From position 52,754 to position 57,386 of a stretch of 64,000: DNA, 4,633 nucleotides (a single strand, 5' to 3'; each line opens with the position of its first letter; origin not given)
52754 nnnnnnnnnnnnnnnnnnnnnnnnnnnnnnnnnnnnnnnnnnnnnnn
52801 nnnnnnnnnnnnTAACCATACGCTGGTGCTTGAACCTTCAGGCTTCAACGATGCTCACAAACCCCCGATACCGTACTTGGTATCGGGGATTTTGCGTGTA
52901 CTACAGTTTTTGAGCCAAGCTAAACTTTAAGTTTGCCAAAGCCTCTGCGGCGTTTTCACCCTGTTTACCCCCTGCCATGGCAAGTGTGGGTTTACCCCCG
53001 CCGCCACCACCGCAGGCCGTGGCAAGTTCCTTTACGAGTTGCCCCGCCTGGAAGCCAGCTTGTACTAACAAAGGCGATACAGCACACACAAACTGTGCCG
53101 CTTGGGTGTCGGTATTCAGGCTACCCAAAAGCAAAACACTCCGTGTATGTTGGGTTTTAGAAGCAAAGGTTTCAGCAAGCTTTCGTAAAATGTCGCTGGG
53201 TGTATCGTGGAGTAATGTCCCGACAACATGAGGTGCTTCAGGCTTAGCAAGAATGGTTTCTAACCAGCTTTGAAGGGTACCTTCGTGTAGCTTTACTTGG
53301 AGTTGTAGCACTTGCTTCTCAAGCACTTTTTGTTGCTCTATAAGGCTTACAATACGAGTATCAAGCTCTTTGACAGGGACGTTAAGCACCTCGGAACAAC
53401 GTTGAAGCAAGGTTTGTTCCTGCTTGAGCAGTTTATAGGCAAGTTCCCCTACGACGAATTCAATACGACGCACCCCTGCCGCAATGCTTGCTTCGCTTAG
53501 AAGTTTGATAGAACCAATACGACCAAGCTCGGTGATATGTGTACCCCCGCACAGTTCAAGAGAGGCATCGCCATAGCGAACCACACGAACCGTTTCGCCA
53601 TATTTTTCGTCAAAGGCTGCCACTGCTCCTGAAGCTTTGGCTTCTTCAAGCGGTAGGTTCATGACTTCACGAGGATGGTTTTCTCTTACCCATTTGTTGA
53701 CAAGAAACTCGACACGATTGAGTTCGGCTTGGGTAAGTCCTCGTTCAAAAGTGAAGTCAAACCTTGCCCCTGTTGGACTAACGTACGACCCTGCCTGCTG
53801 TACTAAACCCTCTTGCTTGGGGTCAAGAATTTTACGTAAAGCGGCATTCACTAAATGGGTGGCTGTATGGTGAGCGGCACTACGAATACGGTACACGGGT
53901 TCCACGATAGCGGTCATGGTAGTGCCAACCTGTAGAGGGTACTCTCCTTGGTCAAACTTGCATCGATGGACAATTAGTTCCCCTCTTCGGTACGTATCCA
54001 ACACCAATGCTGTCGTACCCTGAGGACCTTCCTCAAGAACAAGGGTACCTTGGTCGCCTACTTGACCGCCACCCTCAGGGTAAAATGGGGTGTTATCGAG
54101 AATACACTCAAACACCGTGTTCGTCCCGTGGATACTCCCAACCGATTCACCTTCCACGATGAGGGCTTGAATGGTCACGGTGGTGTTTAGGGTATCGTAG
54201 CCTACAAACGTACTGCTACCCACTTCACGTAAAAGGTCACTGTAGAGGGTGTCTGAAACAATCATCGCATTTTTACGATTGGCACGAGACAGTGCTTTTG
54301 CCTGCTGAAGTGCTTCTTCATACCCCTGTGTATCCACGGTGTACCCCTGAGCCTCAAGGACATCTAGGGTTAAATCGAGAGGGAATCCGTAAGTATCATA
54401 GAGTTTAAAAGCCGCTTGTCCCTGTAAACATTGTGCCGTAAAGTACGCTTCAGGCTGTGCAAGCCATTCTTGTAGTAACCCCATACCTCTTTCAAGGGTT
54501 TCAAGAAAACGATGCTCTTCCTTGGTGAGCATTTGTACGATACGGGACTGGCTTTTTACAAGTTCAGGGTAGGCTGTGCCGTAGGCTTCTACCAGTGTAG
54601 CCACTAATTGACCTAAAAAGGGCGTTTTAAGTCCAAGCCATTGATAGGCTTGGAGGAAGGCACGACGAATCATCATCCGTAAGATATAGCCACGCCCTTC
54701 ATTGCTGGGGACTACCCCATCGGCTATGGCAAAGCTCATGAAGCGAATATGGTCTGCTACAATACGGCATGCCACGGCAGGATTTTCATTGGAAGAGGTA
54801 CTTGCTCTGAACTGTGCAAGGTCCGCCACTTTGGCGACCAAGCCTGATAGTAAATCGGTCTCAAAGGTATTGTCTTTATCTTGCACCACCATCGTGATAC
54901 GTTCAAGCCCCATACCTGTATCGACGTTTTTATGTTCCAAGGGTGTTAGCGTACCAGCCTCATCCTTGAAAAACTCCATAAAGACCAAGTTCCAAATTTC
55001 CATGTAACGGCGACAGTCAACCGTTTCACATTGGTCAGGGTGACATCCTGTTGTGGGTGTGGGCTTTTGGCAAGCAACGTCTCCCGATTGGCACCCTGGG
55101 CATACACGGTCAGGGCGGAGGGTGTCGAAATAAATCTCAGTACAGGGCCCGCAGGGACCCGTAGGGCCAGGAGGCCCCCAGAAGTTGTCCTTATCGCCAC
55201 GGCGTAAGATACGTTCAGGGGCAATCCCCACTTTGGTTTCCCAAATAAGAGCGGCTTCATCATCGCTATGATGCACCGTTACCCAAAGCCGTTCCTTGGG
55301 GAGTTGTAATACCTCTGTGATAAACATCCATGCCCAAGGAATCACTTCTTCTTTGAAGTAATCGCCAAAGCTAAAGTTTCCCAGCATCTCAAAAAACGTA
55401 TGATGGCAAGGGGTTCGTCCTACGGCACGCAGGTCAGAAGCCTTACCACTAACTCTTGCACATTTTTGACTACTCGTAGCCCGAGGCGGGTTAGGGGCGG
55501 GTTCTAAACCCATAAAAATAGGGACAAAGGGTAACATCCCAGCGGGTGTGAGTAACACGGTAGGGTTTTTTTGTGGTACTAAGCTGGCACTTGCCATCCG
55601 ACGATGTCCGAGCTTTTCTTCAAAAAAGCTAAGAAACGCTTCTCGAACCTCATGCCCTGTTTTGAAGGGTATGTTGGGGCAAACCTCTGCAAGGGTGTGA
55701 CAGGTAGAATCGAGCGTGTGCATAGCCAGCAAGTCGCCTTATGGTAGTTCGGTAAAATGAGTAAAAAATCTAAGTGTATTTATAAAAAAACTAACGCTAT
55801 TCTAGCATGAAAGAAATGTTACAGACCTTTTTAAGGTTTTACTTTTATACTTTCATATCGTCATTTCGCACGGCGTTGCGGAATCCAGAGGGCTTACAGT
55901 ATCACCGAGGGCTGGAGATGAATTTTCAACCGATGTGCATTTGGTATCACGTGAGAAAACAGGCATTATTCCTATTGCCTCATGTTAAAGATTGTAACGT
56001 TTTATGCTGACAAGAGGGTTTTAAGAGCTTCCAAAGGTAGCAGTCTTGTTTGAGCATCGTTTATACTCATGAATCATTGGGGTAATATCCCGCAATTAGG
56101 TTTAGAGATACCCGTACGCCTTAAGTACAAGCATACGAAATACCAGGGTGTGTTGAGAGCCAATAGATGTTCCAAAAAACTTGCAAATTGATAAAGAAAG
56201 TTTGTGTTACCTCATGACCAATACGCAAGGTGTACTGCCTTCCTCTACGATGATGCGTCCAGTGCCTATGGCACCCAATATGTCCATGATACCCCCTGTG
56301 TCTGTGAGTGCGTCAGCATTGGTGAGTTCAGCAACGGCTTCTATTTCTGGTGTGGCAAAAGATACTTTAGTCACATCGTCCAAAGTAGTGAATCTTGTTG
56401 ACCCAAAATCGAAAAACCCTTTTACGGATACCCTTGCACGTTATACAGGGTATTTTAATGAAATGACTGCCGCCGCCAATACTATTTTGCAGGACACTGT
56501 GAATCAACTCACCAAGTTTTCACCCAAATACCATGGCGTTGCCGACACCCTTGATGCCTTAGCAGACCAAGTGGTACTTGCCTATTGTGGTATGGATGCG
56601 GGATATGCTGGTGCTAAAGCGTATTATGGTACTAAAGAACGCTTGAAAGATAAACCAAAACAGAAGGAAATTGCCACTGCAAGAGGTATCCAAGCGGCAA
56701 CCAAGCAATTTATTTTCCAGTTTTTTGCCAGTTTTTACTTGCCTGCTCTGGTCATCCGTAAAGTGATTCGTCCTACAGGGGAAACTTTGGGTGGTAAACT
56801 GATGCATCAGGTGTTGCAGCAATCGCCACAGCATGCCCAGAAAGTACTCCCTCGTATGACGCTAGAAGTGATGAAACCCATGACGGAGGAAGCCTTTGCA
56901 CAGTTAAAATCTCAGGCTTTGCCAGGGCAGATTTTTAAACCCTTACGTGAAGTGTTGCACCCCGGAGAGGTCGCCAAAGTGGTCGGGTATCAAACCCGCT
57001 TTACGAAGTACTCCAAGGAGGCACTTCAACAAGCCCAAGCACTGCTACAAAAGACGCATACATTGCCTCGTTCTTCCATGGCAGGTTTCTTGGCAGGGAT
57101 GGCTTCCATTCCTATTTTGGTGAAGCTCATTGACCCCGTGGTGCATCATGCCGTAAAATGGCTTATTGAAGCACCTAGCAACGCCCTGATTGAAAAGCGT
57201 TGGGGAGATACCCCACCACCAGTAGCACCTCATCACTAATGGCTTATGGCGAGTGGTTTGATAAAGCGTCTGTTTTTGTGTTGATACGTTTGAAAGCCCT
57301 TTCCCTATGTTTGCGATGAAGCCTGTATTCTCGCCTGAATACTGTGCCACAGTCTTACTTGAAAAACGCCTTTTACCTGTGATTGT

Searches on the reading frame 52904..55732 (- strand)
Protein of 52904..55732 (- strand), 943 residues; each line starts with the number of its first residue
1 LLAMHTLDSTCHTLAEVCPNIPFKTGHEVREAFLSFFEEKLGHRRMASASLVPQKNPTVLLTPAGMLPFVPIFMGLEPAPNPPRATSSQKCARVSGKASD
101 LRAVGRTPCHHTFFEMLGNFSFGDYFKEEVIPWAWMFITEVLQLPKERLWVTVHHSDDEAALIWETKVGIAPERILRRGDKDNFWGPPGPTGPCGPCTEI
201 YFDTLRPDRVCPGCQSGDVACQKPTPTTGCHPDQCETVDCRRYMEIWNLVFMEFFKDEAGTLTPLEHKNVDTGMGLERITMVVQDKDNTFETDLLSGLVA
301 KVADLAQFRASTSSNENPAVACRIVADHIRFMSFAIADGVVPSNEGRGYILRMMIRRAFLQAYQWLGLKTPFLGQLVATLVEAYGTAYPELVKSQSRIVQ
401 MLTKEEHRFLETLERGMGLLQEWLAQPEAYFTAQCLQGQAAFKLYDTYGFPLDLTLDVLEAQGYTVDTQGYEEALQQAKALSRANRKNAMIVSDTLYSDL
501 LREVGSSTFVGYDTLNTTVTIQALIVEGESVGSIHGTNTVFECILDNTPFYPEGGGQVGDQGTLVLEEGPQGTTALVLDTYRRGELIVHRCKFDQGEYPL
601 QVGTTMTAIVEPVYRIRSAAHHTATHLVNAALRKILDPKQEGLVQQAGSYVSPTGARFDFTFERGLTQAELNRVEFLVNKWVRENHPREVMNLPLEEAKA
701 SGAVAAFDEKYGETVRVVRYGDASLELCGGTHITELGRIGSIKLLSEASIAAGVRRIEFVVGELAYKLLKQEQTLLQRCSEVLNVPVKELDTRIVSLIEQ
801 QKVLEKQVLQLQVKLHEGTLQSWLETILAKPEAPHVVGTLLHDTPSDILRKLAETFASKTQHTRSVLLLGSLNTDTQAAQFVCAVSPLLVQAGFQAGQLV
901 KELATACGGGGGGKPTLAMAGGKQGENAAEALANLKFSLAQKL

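Call 12: find_related_loci(query=window:52904-55732:-, collection=genome_contigs, flank=6000)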
Query window:52904-55732:- (943 aa) in genome_contigs; peptide patterns used: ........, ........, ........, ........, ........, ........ (x = any residue, [..] = any of these).
120 stretches matched a pattern; 25 encode a relative of the query (tblastn E <= 1e-3); 25 distinct loci.
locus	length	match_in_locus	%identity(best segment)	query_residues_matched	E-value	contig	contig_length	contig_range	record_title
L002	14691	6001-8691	42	24-936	0e+0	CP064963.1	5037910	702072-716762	MAG: Candidatus Melainabacteria bacterium isolate Aved_18-Q3-R54-62_BATAC.358_cln chromosome, complete genome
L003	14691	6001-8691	42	24-936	0e+0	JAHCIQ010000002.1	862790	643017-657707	MAG: Cyanobacteria bacterium TGS_CYA1 CYA1_2, whole genome shotgun sequence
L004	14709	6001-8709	42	24-942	0e+0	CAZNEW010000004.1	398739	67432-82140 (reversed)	MAG TPA_asm: uncultured Candidatus Obscuribacterales bacterium isolate binchicken_co179_25 genome assembly, contig: NODE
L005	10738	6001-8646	42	29-935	0e+0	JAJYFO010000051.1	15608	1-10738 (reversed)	MAG: bacterium isolate DBS1-2.bin46 NODE_4045_length_15608_cov_1.283121, whole genome shotgun sequence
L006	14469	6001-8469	39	44-936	4e-177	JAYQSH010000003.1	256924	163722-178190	MAG: bacterium isolate SD3109_NP_metabta_bins_sspec.tsv.297 contig_14696_pilon, whole genome shotgun sequence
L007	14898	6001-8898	35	11-936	9e-159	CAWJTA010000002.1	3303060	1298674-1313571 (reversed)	MAG: uncultured Verrucomicrobiae bacterium isolate MFD04463.bin.1.72 genome assembly, contig: contig_27973, whole genome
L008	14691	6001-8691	42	24-936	0e+0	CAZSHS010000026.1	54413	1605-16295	MAG TPA_asm: uncultured Candidatus Obscuribacterales bacterium isolate SRP219642_co4_616 genome assembly, contig: NODE_8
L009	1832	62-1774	42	239-815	6e-145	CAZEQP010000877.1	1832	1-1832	MAG TPA_asm: uncultured Candidatus Obscuribacterales bacterium isolate SRP150892_co2_468 genome assembly, contig: NODE_1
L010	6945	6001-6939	57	25-358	4e-107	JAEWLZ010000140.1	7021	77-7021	MAG: Cyanobacteria bacterium OH_PDB_112 k127_1304570, whole genome shotgun sequence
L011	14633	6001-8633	38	23-932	0e+0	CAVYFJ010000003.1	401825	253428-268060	MAG: Candidatus Melainabacteria bacterium isolate MFD04463.bin.3.148 genome assembly, contig: contig_29158, whole genome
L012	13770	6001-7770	42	25-761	6e-97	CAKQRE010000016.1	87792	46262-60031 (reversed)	MAG: uncultured Clostridia bacterium isolate REFINED_METABAT215_TOP10_CONTIGS_1500_ASSEMBLY_K127_MEGAHIT__Hadza_MoBio_ha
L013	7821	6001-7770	42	25-761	6e-97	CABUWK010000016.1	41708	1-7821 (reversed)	MAG TPA_asm: uncultured Acidiphilium sp. isolate MGYG-HGUT-04445 genome assembly, contig: GUT_GENOME275136_16, whole gen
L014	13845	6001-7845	39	5-761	6e-92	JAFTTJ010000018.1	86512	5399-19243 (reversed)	MAG: Clostridia bacterium isolate RGIG4132 Roe_deer_Colon-1__c2154, whole genome shotgun sequence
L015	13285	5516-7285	40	25-761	7e-91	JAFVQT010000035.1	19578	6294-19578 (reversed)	MAG: Clostridia bacterium isolate RGIG5309 Sheep_Colon-2__c484063, whole genome shotgun sequence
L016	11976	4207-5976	40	25-761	6e-90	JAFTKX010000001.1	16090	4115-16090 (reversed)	MAG: Clostridia bacterium isolate RGIG3912 Roe_deer_Cecum-2__c4991, whole genome shotgun sequence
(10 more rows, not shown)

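Call 27: find_homologous_proteins(query=window:52904-55732:-, max_evalue=1e-100)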
Query window:52904-55732:- (943 aa): 7998 proteins with E <= 1e-100 among 8000 candidates; the best 120 are listed.
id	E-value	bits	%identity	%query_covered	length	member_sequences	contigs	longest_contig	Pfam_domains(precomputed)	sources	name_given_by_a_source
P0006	0.0e+0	1824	83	99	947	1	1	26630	PF01411.25,PF07973.20,PF02272.25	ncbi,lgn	ncbi:MAG: alanine--tRNA ligase [Vampirovibrionales bacterium]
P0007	0.0e+0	1482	100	71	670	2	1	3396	PF01411.25,PF07973.20,PF02272.25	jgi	jgi:alanyl-tRNA synthetase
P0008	0.0e+0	1391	65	97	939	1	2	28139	PF01411.25,PF07973.20,PF02272.25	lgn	-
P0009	6.3e-294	996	52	97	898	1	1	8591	PF01411.25,PF07973.20,PF02272.25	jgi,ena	jgi:alanyl-tRNA synthetase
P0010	1.8e-293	994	53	97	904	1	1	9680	PF01411.25,PF07973.20,PF02272.25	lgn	-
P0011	2.1e-293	994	53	97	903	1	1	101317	PF01411.25,PF07973.20,PF02272.25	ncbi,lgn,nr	ncbi:MAG: alanine--tRNA ligase [Vampirovibrionales bacterium]|nr:alanine--tRNA ligase [Vampirovibrio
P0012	1.4e-292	991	52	97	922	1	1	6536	PF01411.25,PF07973.20,PF02272.25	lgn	-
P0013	2.2e-292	991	52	97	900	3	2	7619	PF01411.25,PF07973.20,PF02272.25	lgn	-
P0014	1.7e-291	988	52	97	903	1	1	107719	PF01411.25,PF07973.20,PF02272.25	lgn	-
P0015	2.3e-291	987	52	96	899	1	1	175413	PF01411.25,PF07973.20,PF02272.25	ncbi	-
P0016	2.4e-291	987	53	97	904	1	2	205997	PF01411.25,PF07973.20,PF02272.25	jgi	jgi:alanyl-tRNA synthetase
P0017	5.0e-291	986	52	97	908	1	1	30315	PF01411.25,PF07973.20,PF02272.25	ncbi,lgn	ncbi:MAG: alanine--tRNA ligase [Candidatus Melainabacteria bacterium]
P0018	5.5e-291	986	53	96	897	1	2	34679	PF01411.25,PF07973.20,PF02272.25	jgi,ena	jgi:alanyl-tRNA synthetase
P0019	1.0e-290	985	53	97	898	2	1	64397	PF01411.25,PF07973.20,PF02272.25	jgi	jgi:alanyl-tRNA synthetase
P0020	1.9e-290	984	52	98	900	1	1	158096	PF01411.25,PF07973.20,PF02272.25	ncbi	-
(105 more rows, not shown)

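Call 28: find_encoding_contigs(protein=P0006, flank=8000, max_places=3)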
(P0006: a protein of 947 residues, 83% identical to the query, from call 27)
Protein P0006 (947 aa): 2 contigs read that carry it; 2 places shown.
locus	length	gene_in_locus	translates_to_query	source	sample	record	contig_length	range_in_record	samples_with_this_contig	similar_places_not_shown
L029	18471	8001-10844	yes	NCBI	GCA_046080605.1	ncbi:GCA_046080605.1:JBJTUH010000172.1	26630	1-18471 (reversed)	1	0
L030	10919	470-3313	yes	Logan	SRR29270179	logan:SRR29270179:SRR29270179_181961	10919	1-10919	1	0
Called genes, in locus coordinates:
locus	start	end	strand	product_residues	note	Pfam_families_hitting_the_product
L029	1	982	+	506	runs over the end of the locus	PF00089:Trypsin, PF13365:Trypsin_2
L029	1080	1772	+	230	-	PF04832:SOUL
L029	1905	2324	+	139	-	PF01878:EVE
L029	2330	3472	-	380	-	PF08240:ADH_N, PF16912:Glu_dehyd_C (weak), PF00107:ADH_zinc_N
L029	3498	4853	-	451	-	PF10502:Peptidase_S26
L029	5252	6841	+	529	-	PF00916:Sulfate_transp, PF16983:MFS_MOT1 (weak)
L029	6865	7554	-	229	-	PF07963:N_methyl (faint)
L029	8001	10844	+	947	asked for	PF01411:tRNA-synt_2c, PF07973:tRNA_SAD, PF02272:DHHA1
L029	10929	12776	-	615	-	PF00772:DnaB, PF03796:DnaB_C, PF13481:AAA_25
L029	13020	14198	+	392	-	PF00730:HhH-GPD, PF00633:HHH (weak), PF00293:NUDIX, PF14815:NUDIX_4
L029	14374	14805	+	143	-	-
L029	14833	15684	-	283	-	PF02578:Cu-oxidase_4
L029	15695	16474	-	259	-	PF06508:QueC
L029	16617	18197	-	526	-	PF03130:HEAT_PBS (faint), PF13646:HEAT_2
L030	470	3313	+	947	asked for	PF01411:tRNA-synt_2c, PF07973:tRNA_SAD, PF02272:DHHA1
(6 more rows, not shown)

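Call 29: find_encoding_contigs(protein=P0008, flank=8000, max_places=3)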
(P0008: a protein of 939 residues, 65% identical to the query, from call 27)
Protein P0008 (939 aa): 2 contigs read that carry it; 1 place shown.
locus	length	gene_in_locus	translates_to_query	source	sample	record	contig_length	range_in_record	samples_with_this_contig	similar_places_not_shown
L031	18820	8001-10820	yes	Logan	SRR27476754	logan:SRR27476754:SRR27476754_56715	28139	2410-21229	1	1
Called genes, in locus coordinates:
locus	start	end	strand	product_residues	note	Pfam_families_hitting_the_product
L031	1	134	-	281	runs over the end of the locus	-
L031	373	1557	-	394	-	PF02547:Queuosine_synth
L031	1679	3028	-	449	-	PF03447:NAD_binding_3, PF00742:Homoserine_dh, PF01842:ACT (weak)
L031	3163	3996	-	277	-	-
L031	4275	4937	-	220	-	PF23023:Anti-Pycsar_Apyc1 (weak), PF00753:Lactamase_B, PF12706:Lactamase_B_2 (weak)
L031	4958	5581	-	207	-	PF01195:Pept_tRNA_hydro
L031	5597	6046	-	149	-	-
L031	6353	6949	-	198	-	-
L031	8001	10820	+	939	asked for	PF01411:tRNA-synt_2c, PF07973:tRNA_SAD, PF02272:DHHA1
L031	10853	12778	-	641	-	-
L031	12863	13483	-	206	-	-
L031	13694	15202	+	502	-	PF01565:FAD_binding_4, PF02913:FAD-oxidase_C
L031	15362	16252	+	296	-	PF01479:S4 (weak), PF01728:FtsJ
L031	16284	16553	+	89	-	-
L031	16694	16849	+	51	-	-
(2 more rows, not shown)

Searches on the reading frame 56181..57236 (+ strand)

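Call 32: search_protein_families(library=pfam, proteins=[window:56181-57236:+], max_evalue=0.01)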
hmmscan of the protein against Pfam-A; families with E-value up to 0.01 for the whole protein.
window:56181-57236:+ (352 aa): 1 family
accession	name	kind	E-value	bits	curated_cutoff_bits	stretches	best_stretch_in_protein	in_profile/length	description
PF10558.14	MTP18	-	8.5e-07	29.5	25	1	130-213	47-145/171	Mitochondrial 18 KDa protein (MTP18)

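Call 35: search_protein_families(library=ncbifam, proteins=[window:56181-57236:+], max_evalue=1)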
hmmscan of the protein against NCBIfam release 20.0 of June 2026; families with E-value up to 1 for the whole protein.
window:56181-57236:+ (352 aa): 0 families
